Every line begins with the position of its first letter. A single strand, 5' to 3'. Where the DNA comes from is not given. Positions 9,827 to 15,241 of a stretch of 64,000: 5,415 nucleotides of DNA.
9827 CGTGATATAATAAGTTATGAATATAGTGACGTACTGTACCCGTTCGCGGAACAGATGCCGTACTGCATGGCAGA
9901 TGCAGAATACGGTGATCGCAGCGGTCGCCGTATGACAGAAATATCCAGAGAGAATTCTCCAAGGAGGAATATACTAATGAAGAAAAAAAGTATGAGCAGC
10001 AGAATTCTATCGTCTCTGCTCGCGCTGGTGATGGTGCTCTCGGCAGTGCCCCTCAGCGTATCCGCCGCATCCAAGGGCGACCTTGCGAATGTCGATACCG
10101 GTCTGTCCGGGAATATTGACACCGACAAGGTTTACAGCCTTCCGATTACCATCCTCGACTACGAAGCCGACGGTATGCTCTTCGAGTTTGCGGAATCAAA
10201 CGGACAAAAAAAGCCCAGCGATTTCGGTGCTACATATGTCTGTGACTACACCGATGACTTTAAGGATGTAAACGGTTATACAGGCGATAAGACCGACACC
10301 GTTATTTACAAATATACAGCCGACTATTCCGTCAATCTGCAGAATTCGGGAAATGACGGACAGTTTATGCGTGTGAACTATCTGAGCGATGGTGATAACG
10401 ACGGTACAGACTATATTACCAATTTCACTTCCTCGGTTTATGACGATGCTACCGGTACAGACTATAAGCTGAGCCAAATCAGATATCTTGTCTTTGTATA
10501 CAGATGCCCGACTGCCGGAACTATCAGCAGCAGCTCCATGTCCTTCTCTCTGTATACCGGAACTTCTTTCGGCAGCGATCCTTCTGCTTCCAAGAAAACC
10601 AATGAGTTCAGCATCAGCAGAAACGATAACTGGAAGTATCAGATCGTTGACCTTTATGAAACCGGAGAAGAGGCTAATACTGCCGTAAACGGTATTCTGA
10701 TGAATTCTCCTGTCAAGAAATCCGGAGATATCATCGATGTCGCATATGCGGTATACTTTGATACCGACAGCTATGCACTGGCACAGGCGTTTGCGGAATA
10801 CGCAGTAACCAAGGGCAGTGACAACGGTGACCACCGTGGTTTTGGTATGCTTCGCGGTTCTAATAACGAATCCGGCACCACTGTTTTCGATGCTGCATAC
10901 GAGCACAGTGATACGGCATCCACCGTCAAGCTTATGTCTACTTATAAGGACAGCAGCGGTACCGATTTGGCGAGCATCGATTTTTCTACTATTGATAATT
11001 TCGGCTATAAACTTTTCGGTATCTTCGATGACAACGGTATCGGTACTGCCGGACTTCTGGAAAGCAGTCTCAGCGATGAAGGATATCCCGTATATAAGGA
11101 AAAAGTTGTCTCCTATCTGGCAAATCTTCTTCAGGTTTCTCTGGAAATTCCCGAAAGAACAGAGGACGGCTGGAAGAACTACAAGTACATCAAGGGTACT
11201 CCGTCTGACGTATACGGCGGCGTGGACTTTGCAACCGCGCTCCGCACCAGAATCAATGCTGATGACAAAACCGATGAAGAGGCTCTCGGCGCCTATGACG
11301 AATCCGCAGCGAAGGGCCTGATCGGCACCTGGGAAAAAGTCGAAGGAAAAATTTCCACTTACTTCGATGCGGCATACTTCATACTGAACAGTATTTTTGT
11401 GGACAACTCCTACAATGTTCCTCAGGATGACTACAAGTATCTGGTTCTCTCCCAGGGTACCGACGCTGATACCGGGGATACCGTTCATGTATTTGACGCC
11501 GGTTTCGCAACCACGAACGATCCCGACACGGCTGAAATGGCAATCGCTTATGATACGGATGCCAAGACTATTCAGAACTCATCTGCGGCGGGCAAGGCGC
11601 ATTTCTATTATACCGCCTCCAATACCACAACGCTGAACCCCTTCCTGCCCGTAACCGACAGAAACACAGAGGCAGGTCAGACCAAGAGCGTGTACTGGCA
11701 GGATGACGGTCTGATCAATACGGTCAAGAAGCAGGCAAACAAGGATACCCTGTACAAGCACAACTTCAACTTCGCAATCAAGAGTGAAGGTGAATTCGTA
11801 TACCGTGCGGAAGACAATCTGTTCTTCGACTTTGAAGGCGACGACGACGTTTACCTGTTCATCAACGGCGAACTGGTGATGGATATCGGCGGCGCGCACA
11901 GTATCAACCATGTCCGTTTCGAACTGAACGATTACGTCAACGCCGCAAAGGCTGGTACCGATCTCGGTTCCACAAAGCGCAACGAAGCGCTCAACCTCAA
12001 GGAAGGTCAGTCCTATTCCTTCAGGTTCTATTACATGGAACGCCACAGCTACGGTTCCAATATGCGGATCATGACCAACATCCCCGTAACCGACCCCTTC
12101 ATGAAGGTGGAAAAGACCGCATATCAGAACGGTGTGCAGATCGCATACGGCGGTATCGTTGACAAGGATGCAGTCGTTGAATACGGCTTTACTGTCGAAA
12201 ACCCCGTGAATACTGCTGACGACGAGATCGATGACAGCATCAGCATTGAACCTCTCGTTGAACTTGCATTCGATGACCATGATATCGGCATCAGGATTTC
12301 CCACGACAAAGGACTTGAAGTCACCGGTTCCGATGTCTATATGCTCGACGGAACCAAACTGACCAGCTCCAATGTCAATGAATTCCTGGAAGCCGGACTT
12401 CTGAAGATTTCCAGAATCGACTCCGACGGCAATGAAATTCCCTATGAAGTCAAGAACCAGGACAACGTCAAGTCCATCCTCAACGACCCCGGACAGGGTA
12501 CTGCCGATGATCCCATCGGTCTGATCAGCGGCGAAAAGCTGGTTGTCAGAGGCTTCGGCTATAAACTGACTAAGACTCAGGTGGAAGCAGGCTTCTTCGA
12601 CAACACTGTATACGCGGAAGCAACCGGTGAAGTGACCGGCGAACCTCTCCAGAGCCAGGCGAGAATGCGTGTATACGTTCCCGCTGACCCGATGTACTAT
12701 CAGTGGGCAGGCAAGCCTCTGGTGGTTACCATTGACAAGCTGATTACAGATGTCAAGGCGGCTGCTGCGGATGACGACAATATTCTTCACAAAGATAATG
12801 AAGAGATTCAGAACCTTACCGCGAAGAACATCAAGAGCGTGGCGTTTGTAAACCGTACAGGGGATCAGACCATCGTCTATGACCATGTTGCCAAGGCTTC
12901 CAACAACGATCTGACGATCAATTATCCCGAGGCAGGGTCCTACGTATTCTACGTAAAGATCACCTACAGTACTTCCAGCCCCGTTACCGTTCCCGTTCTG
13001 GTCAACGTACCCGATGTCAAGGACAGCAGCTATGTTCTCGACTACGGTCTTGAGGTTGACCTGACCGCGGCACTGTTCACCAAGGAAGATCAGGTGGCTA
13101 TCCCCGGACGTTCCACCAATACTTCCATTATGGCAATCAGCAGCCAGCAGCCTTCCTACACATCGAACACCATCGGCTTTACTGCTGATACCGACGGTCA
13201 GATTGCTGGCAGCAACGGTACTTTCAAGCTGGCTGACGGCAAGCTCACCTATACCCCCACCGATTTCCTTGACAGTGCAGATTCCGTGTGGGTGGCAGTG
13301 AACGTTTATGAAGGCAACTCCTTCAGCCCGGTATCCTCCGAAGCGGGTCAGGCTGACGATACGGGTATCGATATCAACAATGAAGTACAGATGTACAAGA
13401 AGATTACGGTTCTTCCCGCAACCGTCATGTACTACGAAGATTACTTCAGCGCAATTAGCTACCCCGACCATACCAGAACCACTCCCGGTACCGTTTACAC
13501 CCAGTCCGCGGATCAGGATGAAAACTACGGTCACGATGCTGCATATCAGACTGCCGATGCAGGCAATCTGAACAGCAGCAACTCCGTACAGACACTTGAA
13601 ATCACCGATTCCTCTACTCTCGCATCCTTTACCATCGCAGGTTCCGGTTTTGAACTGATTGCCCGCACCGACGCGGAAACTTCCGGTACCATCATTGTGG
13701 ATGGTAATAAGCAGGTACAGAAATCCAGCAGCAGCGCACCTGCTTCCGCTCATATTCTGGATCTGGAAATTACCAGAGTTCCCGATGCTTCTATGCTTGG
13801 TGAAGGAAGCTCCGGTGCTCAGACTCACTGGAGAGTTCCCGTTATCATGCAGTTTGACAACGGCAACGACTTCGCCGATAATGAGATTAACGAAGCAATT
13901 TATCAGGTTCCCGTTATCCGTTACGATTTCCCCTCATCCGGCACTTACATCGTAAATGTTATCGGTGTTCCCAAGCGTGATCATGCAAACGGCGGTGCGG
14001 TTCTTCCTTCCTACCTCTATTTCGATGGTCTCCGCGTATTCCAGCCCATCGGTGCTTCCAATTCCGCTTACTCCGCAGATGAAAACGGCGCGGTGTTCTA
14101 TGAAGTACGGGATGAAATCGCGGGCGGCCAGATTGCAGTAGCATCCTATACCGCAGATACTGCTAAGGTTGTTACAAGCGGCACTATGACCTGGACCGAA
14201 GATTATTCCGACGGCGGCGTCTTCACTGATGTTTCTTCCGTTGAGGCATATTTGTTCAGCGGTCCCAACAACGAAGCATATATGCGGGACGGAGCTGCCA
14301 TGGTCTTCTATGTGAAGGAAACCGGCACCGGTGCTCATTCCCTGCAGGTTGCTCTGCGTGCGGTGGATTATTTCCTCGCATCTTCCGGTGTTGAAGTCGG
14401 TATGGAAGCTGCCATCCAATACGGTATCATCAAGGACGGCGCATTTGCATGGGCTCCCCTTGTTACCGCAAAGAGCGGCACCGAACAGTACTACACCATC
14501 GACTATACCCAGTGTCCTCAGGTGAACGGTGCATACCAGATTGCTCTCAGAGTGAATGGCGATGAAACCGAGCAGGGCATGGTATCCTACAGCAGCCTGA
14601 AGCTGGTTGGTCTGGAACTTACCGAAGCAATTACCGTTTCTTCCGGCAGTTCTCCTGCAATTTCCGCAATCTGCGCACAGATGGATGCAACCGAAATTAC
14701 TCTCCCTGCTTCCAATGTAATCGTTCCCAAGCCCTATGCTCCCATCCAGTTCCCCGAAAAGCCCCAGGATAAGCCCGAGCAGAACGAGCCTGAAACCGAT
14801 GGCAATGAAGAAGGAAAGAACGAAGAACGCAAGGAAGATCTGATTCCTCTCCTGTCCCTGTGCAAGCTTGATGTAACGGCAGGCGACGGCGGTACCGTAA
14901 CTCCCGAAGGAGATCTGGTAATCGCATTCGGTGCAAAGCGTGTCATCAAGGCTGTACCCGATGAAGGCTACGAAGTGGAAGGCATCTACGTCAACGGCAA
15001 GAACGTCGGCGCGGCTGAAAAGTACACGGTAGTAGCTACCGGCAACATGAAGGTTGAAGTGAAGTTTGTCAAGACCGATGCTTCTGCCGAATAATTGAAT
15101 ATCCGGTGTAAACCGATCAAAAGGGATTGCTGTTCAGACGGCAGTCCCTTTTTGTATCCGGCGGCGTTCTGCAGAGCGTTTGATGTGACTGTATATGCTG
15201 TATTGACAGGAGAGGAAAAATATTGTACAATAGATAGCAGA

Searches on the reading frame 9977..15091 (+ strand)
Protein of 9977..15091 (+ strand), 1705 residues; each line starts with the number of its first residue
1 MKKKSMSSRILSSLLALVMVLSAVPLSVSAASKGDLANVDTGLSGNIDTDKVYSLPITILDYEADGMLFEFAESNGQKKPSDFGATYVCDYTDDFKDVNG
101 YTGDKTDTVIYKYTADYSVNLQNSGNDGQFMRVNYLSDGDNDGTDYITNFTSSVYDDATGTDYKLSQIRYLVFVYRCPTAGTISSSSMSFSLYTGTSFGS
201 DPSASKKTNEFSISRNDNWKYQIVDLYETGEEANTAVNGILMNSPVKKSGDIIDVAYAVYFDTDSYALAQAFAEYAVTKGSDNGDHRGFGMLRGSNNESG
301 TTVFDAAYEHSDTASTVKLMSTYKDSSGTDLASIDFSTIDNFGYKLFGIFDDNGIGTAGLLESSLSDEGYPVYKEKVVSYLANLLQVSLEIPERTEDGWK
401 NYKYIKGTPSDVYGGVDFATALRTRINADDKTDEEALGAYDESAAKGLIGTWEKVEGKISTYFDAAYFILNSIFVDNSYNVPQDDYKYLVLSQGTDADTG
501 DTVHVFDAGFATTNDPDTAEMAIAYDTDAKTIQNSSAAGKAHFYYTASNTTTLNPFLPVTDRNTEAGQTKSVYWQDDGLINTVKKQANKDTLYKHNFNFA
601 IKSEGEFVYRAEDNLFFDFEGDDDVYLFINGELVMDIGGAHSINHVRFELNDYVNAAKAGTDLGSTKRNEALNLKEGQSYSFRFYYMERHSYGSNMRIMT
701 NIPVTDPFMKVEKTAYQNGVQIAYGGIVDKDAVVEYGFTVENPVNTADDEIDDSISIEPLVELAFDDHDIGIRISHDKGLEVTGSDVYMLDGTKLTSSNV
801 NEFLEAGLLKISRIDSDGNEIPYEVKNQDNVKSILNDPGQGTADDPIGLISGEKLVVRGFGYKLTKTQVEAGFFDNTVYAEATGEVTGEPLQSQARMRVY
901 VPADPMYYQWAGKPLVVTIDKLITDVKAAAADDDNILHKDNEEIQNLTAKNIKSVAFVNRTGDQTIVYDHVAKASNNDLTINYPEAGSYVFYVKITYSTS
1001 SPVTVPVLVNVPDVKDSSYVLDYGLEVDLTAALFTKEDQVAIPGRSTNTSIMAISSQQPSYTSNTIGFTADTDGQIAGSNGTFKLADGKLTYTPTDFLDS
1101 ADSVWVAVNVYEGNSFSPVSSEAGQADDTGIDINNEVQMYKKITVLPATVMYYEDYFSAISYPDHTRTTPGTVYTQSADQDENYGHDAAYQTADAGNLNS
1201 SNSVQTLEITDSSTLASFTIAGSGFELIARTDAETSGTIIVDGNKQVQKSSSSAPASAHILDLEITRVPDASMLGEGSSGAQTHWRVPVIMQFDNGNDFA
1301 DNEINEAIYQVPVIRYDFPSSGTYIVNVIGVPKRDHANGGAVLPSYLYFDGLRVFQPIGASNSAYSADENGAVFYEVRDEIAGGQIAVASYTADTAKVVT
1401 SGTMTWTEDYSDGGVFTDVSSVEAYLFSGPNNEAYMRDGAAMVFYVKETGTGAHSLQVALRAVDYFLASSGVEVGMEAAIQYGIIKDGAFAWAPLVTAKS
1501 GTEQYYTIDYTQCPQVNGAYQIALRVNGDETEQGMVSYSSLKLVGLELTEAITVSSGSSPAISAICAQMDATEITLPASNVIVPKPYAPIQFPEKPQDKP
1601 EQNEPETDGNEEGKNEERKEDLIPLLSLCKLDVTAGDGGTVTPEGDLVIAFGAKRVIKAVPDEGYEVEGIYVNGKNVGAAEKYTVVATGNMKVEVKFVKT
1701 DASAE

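Call 19: search_protein_families(library=pfam, proteins=[window:9977-15091:+], max_evalue=0.01)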
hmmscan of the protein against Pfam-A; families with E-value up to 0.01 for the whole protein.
window:9977-15091:+ (1705 aa): 2 families
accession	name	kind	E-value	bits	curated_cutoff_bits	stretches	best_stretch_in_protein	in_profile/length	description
PF07691.17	PA14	-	2.4e-10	40.9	24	1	575-695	22-127/147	PA14 domain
PF18998.6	Flg_new_2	-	3.6e-06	27.3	23.6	1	1631-1699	3-71/73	Divergent InlB B-repeat domain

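Call 20: search_protein_families(library=ncbifam, proteins=[window:9977-15091:+], max_evalue=0.01)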
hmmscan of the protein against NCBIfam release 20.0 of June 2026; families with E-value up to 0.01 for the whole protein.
window:9977-15091:+ (1705 aa): 1 family
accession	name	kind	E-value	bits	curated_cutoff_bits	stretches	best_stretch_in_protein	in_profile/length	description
TIGR02148.1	Fibro_Slime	domain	9.6e-21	74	45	1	594-702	1-88/90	fibro-slime domain-containing protein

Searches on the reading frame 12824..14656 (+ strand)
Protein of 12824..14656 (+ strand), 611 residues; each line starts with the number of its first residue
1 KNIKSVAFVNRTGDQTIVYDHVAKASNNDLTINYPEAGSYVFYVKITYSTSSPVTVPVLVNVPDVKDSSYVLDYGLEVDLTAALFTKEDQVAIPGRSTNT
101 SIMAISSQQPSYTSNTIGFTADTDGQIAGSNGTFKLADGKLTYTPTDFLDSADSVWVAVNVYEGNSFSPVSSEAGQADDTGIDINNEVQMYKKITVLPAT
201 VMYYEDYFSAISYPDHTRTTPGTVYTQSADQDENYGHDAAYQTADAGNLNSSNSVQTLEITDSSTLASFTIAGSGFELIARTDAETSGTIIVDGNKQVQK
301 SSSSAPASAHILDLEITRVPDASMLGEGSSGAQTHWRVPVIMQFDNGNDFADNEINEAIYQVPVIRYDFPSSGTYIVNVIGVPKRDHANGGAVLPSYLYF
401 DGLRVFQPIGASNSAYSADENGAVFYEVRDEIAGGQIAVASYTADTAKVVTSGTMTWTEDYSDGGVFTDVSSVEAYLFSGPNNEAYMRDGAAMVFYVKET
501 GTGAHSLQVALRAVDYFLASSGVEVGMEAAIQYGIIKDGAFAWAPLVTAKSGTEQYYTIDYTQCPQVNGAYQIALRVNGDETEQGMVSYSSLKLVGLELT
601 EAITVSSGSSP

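Call 61: search_solved_structures(query=A6, max_evalue=1)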
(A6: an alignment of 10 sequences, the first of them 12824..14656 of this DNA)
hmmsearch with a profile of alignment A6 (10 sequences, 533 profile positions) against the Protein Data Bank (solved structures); distinct sequences matched with E-value up to 1: 1.
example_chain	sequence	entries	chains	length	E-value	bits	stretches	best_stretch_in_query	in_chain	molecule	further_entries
7lhy_A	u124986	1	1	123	0.045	15.6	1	347-415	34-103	SWI/SNF nucleosome remodeling complex component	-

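Call 62: search_protein_families(library=pfam, alignment_id=A6, max_evalue=1)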
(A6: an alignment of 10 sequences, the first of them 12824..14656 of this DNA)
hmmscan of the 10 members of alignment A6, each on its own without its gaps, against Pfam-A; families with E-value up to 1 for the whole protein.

A. member 1, window:12824-14656:+ (611 aa): 0 families

B. families by the number of members that match (of 10 scanned): 6 families
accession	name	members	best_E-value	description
PF02369.22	Big_1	3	0.014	Bacterial Ig-like domain (group 1)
PF17892.7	Cadherin_5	2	0.0002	Cadherin-like domain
PF18957.6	RibLong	1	0.0033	Long Rib domain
PF17996.7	CE2_N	1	0.078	Carbohydrate esterase 2 N-terminal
PF21456.2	Gp7_6th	1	0.089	Baseplate wedge protein gp7, domain VI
PF24107.1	DUF7382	1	0.29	Domain of unknown function (DUF7382)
